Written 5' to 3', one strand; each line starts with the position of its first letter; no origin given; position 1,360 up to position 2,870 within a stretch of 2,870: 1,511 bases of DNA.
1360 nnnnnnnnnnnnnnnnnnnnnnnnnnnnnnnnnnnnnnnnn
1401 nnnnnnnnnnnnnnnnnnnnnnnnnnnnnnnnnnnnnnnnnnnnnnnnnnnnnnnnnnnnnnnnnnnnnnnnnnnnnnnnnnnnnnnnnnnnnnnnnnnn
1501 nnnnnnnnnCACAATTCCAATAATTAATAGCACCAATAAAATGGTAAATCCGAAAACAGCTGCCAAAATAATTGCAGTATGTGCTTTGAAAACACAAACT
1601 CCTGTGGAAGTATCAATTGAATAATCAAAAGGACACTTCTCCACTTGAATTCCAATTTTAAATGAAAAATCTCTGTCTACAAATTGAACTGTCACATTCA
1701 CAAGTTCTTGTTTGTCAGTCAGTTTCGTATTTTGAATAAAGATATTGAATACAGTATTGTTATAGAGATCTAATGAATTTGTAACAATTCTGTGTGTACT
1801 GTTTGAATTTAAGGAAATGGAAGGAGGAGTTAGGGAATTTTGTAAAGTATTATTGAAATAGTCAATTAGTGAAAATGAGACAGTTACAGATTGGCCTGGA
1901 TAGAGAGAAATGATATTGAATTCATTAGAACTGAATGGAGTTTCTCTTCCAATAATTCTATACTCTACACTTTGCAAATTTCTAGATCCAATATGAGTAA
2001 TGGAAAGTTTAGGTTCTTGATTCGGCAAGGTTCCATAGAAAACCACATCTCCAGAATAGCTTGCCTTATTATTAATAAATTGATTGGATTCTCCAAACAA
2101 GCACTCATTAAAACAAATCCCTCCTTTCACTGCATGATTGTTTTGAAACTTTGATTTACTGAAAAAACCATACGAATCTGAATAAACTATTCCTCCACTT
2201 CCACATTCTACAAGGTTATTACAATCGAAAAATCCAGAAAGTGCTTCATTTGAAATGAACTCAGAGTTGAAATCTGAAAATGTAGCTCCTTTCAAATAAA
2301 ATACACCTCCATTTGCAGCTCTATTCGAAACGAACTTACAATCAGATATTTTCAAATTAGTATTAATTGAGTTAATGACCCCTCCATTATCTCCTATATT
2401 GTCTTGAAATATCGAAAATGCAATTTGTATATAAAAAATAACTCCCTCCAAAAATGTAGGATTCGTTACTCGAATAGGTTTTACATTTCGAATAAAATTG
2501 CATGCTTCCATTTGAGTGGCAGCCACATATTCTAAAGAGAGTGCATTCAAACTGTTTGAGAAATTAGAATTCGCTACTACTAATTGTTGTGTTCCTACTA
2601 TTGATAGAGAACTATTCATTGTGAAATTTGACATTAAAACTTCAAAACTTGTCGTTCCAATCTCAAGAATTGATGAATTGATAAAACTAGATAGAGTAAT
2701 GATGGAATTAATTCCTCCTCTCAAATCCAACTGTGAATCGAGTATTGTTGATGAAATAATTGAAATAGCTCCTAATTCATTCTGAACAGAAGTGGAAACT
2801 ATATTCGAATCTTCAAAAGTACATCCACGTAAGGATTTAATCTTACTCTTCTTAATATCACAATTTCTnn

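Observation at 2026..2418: Bacterial-type Pmp repeats in a eukaryotic intron-containing gene, a candidate for ancient horizontal acquisition or convergent beta-helix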

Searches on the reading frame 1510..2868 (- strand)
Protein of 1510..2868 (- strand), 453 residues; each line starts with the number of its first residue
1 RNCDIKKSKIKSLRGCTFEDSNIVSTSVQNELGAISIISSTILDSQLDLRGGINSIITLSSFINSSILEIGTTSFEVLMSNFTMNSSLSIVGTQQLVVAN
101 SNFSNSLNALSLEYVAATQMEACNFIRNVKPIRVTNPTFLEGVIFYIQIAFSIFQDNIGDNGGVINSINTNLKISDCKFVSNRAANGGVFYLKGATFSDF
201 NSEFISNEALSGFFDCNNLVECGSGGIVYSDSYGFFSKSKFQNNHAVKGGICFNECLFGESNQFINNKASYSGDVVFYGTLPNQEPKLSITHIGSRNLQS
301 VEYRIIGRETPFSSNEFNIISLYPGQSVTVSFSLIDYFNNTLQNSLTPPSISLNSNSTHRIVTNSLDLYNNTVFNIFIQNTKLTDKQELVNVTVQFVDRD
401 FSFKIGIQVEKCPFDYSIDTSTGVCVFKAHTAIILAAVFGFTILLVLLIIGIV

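Call 6: search_protein_families(library=pfam, proteins=[window:1579-2868:-], max_evalue=10)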
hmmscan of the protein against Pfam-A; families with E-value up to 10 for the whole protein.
seq(430 aa): 2 families
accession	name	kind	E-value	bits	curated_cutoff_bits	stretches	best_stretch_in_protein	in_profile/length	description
PF10015.14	ThermoDBP-RP_arch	-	0.045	14.3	25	1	358-400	33-74/78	ThermoDBP-related, archaea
PF18811.7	DPPIV_rep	-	0.096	13.1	30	1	332-342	6-16/21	Dipeptidyl peptidase IV (DPP IV) low complexity region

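Call 7: search_protein_families(library=ncbifam, proteins=[window:1579-2868:-], max_evalue=10)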
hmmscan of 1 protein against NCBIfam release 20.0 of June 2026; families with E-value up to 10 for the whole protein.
seq(430 aa): 0 families

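Call 8: find_homologous_proteins(query=window:1510-2868:-, max_evalue=0.001)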
Query seq(453 aa) (453 aa): 2 proteins with E <= 0.001 among 5949 candidates.
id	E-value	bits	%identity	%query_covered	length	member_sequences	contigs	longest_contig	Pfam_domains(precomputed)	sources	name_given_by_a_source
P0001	2.2e-107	378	46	98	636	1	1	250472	PF07714.24,PF00069.32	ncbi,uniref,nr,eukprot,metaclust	ncbi:predicted protein [Naegleria gruberi]|uniref:Predicted protein n=1 Tax=Naegleria gruberi TaxID=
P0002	2.4e-4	38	30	49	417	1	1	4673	PF02415.24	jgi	jgi:predicted outer membrane repeat protein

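Call 14: search_protein_families(library=pfam, proteins=[P0001, P0002], max_evalue=10)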
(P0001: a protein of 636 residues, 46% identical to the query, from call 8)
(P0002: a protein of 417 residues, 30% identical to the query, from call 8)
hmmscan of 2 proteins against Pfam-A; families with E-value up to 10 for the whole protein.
P0001 (636 aa): 5 families
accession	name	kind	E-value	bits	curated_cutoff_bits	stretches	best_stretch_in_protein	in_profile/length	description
PF07714.23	PK_Tyr_Ser-Thr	-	5.1e-24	85.4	23.1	1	511-636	1-126/258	Protein tyrosine and serine/threonine kinase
PF00069.31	Pkinase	-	3.7e-20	72.9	31.7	1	512-636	2-122/263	Protein kinase domain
PF01696.23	Adeno_E1B_55K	-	0.012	14.7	24.5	1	56-134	113-193/387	Adenovirus EB1 55K protein / large t-antigen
PF02415.23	Chlam_PMP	-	0.017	15.8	20.6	2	143-160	1-19/19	Chlamydia polymorphic membrane protein (Chlamydia_PMP) repeat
PF14494.11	DUF4436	-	0.064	13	23.2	1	361-460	97-192/255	Domain of unknown function (DUF4436)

P0002 (417 aa): 1 family
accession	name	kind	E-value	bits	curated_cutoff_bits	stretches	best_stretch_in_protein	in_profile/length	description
PF02415.23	Chlam_PMP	-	3.9e-15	54.7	20.6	5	378-393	3-18/19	Chlamydia polymorphic membrane protein (Chlamydia_PMP) repeat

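Call 17: find_encoding_contigs(protein=P0001, flank=4000, max_places=3)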
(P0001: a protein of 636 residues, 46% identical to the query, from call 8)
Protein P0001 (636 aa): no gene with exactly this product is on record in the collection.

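Call 20: search_protein_representatives(alignment_id=A1)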
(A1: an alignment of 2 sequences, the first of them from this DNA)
Query: 2 sequences, 440 profile positions. Proteins with E-value up to 0.001 (for the whole library): 3531; up to 1e-10: 320; up to 1e-30: 2. The best 150 are listed.
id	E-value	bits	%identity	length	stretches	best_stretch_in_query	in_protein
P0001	8.5e-251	848.5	-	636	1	9-440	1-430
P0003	7.9e-35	136.8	-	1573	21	146-212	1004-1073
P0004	4.4e-30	121.1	-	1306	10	147-210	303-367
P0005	1.7e-29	119.2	-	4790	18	92-210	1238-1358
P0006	5.3e-28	114.3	-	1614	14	140-209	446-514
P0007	1.0e-26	110.0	-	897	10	155-207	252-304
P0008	2.1e-26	109.0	-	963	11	148-196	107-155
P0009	3.1e-26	108.4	-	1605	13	144-212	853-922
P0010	7.0e-26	107.3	-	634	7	146-196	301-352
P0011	9.1e-25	103.6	-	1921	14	146-211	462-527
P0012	7.9e-24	100.5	-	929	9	147-262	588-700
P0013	1.2e-23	99.9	-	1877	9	119-210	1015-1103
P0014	2.3e-23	99.0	-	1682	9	146-282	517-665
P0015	2.5e-23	98.9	-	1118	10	141-250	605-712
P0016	3.9e-23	98.3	-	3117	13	150-275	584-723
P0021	1.7e-21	92.8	-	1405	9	146-279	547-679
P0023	2.6e-21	92.2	-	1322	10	147-212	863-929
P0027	9.9e-21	90.3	-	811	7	147-301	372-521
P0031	4.8e-20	88.1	-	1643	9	130-279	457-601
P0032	7.6e-20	87.4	-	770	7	146-209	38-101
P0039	3.6e-18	81.9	-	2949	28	91-201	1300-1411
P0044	1.1e-17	80.2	-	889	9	147-209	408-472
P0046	1.5e-17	79.8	-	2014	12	141-277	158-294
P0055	4.7e-17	78.2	-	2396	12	151-216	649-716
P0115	2.6e-14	69.2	-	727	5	146-282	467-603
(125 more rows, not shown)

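Call 21: list_cluster_members(proteins=[P0003, P0004, P0005, P0006, P0007, P0008, P0009, P0010, P0011, P0012])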
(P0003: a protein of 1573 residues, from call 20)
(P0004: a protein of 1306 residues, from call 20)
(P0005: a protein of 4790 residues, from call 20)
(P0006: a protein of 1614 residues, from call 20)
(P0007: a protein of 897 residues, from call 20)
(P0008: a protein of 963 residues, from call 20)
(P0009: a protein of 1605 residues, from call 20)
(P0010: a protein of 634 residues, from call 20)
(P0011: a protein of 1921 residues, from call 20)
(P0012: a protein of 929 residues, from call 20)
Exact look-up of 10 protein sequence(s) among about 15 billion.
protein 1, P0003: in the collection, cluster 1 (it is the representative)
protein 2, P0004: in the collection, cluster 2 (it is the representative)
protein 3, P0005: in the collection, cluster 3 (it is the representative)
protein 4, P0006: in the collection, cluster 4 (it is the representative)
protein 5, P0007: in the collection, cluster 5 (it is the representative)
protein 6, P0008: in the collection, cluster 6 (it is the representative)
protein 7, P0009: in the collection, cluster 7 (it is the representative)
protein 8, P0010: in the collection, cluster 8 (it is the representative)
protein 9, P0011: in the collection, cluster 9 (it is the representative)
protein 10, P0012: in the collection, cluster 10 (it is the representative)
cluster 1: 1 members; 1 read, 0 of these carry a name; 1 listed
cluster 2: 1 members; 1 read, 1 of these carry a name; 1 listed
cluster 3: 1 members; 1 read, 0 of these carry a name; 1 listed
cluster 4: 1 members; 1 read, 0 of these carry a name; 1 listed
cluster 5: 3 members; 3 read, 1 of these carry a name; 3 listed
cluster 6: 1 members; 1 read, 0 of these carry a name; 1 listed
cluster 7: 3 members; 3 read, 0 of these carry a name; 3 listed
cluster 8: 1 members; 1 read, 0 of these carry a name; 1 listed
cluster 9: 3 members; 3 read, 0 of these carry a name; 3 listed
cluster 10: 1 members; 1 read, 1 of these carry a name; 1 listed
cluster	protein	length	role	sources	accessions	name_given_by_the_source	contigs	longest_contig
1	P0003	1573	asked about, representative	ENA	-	-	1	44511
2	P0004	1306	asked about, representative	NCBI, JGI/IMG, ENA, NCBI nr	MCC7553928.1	MAG: hypothetical protein KO202_05520 [Methanobacteriaceae archaeon] | predicted outer membrane repeat protein | hypothetical protein [Methanobacteriaceae archaeon]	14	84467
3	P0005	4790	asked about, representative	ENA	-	-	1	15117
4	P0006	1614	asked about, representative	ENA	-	-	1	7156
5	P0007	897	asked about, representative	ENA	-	-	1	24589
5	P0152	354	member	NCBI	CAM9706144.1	unnamed protein product, partial [Ascophyllum nodosum]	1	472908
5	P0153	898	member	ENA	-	-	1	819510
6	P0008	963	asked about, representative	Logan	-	-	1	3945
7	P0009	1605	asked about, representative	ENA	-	-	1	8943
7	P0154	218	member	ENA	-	-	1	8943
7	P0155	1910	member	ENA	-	-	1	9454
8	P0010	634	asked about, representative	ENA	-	-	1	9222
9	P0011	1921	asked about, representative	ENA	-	-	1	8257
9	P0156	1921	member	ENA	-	-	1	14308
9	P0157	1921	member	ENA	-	-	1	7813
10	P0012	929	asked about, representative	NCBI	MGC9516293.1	MAG: right-handed parallel beta-helix repeat-containing protein [Methanomicrobiales ...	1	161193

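Call 22: search_protein_families(library=pfam, proteins=[P0003, P0004, P0006, P0007, P0008, P0009, P0010, P0012], max_evalue=0.01)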
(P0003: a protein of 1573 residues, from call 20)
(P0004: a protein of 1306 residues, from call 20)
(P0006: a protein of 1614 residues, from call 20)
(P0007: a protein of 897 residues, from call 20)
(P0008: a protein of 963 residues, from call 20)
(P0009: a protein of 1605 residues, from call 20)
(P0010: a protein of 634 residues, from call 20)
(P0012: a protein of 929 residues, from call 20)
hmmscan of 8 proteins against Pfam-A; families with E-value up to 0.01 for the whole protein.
P0003 (1573 aa): 3 families
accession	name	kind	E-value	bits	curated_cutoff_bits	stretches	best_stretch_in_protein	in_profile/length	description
PF02415.23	Chlam_PMP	-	1.1e-53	173.6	20.6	0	1532-1549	1-18/19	Chlamydia polymorphic membrane protein (Chlamydia_PMP) repeat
PF13229.12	Beta_helix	-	4.1e-42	143.9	25.9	9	389-564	2-158/158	Right handed beta helix region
PF22966.1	INTS7_C_plants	-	0.00012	22.2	27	0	1095-1123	7-35/172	Integrator complex subunit 7, C-terminal domain in plants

P0004 (1306 aa): 4 families
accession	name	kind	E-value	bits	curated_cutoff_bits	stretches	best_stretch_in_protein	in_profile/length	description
PF13620.12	CarboxypepD_reg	-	2e-16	60.5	32.3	0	1157-1220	5-69/82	Carboxypeptidase regulatory-like domain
PF17789.7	MG4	-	7.8e-16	58.5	24.7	1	1143-1206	5-72/95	Macroglobulin domain MG4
PF02369.22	Big_1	-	2.9e-11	43.7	34.9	0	1153-1207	20-80/93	Bacterial Ig-like domain (group 1)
PF02415.23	Chlam_PMP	-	2.7e-09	36.7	20.6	0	576-593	1-18/19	Chlamydia polymorphic membrane protein (Chlamydia_PMP) repeat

P0006 (1614 aa): 9 families
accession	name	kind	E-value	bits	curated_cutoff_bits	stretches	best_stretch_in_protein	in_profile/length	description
PF13229.12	Beta_helix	-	3.7e-46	157.1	25.9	10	183-342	6-146/158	Right handed beta helix region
PF02415.23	Chlam_PMP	-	4.1e-26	88.6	20.6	0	1035-1051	1-17/19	Chlamydia polymorphic membrane protein (Chlamydia_PMP) repeat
PF16640.11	Big_3_5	-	6.7e-10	39.8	35.5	2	1431-1510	10-88/88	Bacterial Ig-like domain (group 3)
PF02369.22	Big_1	-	2.8e-08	34.2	34.9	2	1435-1487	21-78/93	Bacterial Ig-like domain (group 1)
PF17789.7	MG4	-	9.2e-07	29.4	24.7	1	1436-1505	19-88/95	Macroglobulin domain MG4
PF05048.19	NosD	-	6.7e-05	22.9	23.6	1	877-1067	9-172/212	Periplasmic copper-binding protein (NosD)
PF13620.12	CarboxypepD_reg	-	0.00055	20.7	32.3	1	1437-1475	4-45/82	Carboxypeptidase regulatory-like domain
PF24025.1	Ig_DR_A0283-like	-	0.003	18.3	27.1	0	1530-1579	5-51/102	DR_A0283-like, Ig-like domain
PF11974.14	bMG3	-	0.0031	17.9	34.9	0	1541-1592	23-71/103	Bacterial alpha-2-macroglobulin MG3 domain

P0007 (897 aa): 1 family
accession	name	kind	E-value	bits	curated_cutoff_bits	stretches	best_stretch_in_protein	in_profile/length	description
PF02415.23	Chlam_PMP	-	2.6e-30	101.6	20.6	1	630-648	1-19/19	Chlamydia polymorphic membrane protein (Chlamydia_PMP) repeat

P0008 (963 aa): 2 families
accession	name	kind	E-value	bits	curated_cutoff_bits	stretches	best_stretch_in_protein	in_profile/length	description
PF02415.23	Chlam_PMP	-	7.5e-20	69.3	20.6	0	599-615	2-18/19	Chlamydia polymorphic membrane protein (Chlamydia_PMP) repeat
PF17161.10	DUF5123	-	0.0066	18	35.1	0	595-634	2-42/113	Domain of unknown function (DUF5123)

P0009 (1605 aa): 6 families
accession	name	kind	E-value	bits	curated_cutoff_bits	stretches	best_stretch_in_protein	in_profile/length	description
PF02415.23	Chlam_PMP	-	3.8e-47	153.5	20.6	1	885-902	1-18/19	Chlamydia polymorphic membrane protein (Chlamydia_PMP) repeat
PF13229.12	Beta_helix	-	7e-35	120.4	25.9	8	777-939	7-158/158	Right handed beta helix region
PF16640.11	Big_3_5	-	4e-28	98.2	35.5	5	1277-1332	27-84/88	Bacterial Ig-like domain (group 3)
PF02369.22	Big_1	-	3.6e-13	49.8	34.9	1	1529-1592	11-79/93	Bacterial Ig-like domain (group 1)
PF13620.12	CarboxypepD_reg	-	5e-09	36.8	32.3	2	1471-1520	16-70/82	Carboxypeptidase regulatory-like domain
PF01696.23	Adeno_E1B_55K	-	0.00093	18.4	24.5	0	996-1053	113-170/387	Adenovirus EB1 55K protein / large t-antigen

P0010 (634 aa): 1 family
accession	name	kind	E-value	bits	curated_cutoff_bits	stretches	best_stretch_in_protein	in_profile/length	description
PF02415.23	Chlam_PMP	-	2.9e-35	116.8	20.6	0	490-507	2-19/19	Chlamydia polymorphic membrane protein (Chlamydia_PMP) repeat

P0012 (929 aa): 4 families
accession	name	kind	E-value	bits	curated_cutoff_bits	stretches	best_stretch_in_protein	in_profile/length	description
PF02415.23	Chlam_PMP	-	4.5e-48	156.3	20.6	3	593-610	2-19/19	Chlamydia polymorphic membrane protein (Chlamydia_PMP) repeat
PF13229.12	Beta_helix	-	5.1e-24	85.1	25.9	3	373-540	5-156/158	Right handed beta helix region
PF02836.23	Glyco_hydro_2_C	-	0.00013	21.7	21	0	630-690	213-273/302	Glycosyl hydrolases family 2, TIM barrel domain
PF02457.21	DAC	-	0.00025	21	27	0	535-600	14-77/119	DisA bacterial checkpoint controller nucleotide-binding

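Call 36: list_cluster_members(proteins=[P0014, P0031, P0046, P0032, P0021, P0039, P0055, P0013, P0016, P0027])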
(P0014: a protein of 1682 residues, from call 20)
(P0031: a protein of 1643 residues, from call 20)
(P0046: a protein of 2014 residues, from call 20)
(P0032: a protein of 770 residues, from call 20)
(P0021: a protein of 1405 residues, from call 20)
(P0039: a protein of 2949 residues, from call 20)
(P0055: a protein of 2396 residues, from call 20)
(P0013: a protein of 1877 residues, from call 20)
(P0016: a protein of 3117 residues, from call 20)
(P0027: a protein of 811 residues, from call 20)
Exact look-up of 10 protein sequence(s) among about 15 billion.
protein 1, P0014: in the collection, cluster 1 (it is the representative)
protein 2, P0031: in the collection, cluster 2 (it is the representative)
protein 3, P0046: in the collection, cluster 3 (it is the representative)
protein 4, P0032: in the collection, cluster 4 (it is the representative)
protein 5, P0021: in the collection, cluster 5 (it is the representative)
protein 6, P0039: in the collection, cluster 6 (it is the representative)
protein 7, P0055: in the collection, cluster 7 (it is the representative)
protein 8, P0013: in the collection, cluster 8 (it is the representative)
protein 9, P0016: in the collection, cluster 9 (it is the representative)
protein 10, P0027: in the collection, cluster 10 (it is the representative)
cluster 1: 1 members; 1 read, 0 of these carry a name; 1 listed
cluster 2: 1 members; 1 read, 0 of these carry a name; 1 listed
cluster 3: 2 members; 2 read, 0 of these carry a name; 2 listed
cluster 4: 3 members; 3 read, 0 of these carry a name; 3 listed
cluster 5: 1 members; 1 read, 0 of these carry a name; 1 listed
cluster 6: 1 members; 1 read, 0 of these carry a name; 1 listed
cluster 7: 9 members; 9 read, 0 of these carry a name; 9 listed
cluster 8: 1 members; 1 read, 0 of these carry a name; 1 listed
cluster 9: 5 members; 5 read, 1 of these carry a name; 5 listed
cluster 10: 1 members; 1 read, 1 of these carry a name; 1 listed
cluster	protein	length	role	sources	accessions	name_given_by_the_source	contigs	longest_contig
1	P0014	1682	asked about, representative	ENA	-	-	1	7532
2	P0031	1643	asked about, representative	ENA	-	-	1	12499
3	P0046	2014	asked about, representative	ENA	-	-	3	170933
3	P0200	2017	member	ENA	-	-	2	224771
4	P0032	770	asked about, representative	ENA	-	-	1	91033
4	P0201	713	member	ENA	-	-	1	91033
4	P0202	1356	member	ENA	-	-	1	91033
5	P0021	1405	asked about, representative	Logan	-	-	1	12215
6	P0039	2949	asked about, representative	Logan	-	-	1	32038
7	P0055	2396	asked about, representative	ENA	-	-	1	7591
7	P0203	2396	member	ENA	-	-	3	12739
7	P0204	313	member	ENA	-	-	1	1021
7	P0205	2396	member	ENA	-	-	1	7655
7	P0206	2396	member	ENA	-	-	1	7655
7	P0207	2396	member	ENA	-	-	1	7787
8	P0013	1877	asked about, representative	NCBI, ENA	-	-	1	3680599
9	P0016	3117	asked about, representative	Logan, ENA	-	-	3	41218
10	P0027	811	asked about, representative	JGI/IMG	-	predicted outer membrane repeat protein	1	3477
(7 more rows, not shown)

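Call 37: find_encoding_contigs(protein=P0046, flank=6000, max_places=2)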
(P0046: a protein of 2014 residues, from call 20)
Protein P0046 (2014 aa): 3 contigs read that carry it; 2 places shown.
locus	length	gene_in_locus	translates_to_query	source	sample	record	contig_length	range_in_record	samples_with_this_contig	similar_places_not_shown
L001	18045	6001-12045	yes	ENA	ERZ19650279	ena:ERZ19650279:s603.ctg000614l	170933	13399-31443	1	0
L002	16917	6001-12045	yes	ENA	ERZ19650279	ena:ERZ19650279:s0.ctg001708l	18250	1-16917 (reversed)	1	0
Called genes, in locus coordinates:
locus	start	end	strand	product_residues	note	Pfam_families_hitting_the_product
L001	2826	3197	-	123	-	-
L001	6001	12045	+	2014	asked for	PF02415:Chlam_PMP (faint)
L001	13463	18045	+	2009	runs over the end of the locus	PF02415:Chlam_PMP (faint)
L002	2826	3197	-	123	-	-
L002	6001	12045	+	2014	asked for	PF02415:Chlam_PMP (faint)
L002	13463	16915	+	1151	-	?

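Call 44: find_related_loci(query=A1, collection=metagenome_contigs, flank=4000)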
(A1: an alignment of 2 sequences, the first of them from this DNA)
Query A1 (430 aa) in metagenome_contigs; peptide patterns used: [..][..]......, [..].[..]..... (x = any residue, [..] = any of these).
205 stretches matched a pattern, but none encodes a relative of the query by tblastn (E <= 1e-3).

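Call 45: predict_structure(alignment_id=A3)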
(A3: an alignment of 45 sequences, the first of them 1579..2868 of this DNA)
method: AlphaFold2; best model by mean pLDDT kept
length: 430 residues; sequences in the alignment: 45
mean_pLDDT: 74.0   pTM: 0.66
mean pLDDT of the five models: 74.0, 72.8, 71.6, 69.9, 65.1
residues with pLDDT >= 90: 187; 70-90: 55; 50-70: 111; < 50: 77
segments of 3 or more residues with pLDDT < 50: 1-4, 278-326, 333-343, 428-430
pLDDT, mean of each block of 10 residues (from residue 1): 47 78 77 87 92 90 95 96 96 97 96 97 95 89 93 97 95 98 93 94 96 58 75 94 89 86 91 50 35 27 27 35 47 45 53 61 56 56 59 66 65 57 51
secondary structure, 60 per line:
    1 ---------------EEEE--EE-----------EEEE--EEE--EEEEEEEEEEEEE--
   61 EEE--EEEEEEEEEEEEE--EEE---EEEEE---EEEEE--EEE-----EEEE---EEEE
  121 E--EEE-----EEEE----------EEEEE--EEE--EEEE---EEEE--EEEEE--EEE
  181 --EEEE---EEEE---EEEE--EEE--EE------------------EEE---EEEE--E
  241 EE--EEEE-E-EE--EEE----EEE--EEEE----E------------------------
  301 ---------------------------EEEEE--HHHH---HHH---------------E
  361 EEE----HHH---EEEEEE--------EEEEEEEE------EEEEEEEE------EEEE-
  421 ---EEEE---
elements in order: E16-19 E35-38 E41-43 E46-58 E61-63 E66-78 E81-83 E87-91 E95-99 E102-104 E110-113 E117-121 E124-126 E132-135 E146-150 E153-155 E158-161 E165-168 E171-175 E178-180 E183-186 E190-193 E197-200 E203-205 E228-230 E234-237 E240-242 E245-248 E256-258 E263-265 E268-271 E328-332 H335-338 E360-363 E374-379 E388-395 E402-409 E416-419 E424-427
